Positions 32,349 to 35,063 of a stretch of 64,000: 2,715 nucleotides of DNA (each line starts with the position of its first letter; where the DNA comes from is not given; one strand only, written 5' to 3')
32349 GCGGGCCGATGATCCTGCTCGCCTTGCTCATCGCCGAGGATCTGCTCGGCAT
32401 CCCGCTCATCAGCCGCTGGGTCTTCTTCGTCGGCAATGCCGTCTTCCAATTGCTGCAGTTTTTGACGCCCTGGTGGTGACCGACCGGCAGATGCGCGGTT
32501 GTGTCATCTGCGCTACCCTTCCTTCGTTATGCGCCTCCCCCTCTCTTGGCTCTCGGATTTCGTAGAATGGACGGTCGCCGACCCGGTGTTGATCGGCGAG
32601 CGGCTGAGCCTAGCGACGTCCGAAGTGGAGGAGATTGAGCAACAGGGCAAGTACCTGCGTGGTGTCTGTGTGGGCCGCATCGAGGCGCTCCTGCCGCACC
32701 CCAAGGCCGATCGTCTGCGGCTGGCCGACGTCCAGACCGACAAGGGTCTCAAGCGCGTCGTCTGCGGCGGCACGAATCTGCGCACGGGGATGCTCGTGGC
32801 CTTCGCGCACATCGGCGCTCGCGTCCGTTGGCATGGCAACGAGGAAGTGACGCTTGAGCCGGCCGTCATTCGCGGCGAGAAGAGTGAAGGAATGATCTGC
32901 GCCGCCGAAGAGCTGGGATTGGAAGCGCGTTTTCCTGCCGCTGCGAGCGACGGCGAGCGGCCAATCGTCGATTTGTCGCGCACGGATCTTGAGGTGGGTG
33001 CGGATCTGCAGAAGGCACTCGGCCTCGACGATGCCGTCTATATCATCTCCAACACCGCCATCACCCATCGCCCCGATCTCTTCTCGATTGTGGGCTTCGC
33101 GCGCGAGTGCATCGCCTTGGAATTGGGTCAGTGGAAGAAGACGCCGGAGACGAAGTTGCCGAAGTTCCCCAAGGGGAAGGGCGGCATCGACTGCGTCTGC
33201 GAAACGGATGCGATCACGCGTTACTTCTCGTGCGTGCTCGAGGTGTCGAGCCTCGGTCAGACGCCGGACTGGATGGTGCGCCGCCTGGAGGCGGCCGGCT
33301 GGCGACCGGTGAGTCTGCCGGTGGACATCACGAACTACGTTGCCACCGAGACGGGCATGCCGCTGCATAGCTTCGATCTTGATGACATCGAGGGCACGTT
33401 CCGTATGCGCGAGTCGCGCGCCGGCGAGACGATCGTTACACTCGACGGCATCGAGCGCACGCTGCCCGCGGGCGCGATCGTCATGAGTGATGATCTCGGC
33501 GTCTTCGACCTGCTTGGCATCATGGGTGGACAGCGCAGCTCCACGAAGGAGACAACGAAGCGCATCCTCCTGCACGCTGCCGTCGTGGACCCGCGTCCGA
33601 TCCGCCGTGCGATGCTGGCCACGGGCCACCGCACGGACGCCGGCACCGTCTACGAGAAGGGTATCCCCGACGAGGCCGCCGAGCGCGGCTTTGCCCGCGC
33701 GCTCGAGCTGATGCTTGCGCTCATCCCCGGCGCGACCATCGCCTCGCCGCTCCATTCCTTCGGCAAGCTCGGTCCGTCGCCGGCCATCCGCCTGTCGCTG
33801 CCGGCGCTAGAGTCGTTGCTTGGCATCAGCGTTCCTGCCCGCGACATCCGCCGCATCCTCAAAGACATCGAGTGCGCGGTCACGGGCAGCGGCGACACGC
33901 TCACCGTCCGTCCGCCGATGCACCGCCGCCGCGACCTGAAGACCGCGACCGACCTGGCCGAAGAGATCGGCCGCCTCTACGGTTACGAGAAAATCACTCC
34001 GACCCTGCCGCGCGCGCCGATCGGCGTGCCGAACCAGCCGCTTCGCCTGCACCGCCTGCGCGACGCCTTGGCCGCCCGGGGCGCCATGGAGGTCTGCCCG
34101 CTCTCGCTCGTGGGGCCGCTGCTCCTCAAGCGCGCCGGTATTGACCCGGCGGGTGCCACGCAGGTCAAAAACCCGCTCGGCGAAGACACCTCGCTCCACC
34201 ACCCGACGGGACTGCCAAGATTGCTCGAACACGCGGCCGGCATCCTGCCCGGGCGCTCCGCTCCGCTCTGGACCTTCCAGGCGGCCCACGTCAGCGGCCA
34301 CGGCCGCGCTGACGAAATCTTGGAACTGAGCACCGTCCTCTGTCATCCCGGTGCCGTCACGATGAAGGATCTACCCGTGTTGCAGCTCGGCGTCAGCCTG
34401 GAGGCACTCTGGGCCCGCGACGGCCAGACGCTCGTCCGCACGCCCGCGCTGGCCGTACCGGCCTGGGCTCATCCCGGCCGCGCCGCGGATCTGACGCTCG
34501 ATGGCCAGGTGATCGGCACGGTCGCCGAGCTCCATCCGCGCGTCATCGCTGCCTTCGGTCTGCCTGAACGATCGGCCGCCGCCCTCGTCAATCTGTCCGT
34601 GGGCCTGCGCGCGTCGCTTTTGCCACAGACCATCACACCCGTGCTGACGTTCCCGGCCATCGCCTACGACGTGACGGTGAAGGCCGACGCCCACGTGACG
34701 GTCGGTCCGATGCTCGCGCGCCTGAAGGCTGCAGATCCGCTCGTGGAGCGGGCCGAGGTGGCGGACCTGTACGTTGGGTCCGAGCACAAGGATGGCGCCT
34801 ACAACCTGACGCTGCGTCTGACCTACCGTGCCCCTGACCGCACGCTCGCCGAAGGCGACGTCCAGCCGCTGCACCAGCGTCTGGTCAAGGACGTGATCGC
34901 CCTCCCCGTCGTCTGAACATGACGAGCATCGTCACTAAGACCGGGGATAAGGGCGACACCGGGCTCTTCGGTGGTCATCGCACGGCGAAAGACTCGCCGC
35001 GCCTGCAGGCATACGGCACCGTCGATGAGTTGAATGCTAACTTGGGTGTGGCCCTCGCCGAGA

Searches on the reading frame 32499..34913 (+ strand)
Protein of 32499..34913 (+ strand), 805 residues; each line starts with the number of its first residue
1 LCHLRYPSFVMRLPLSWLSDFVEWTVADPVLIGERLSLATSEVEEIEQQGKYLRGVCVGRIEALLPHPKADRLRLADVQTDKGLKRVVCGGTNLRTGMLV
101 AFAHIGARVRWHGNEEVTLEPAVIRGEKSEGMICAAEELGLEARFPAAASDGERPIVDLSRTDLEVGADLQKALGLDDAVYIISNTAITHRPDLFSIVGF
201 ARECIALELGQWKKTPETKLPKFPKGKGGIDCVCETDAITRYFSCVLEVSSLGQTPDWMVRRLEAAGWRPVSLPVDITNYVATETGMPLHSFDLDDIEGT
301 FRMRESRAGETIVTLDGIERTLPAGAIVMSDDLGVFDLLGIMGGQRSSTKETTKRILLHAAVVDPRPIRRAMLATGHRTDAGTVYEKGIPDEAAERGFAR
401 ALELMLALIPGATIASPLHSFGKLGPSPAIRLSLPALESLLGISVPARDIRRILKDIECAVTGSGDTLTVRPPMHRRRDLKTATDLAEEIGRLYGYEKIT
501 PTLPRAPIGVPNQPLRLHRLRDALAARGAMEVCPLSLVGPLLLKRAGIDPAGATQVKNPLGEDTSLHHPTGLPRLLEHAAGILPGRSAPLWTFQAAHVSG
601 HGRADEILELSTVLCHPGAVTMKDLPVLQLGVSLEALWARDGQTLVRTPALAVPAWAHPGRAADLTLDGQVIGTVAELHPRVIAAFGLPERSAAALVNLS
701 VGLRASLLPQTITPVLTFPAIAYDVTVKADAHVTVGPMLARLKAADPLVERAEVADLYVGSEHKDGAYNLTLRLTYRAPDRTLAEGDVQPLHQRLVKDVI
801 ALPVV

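Call 98: search_protein_families(library=pfam, proteins=[window:32499-34913:+], max_evalue=0.001)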
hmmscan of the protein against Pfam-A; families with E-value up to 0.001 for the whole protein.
window:32499-34913:+ (805 aa): 5 families
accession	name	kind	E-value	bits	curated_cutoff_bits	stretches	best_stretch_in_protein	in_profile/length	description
PF03483.22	B3_4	-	1.8e-45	155.1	29.3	1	241-408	4-172/174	B3/4 domain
PF17759.6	tRNA_synthFbeta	-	5.3e-18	65.7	22.4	1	499-697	1-212/214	Phenylalanyl tRNA synthetase beta chain CLM domain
PF03484.21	B5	-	6.4e-16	58.8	28.6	1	430-496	1-67/67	tRNA synthetase B5 domain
PF03147.19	FDX-ACB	-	2.8e-12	47.3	31.1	1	718-798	3-84/94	Ferredoxin-fold anticodon binding domain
PF01588.26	tRNA_bind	-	1.7e-10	41.3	27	1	57-139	2-77/96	Putative tRNA binding domain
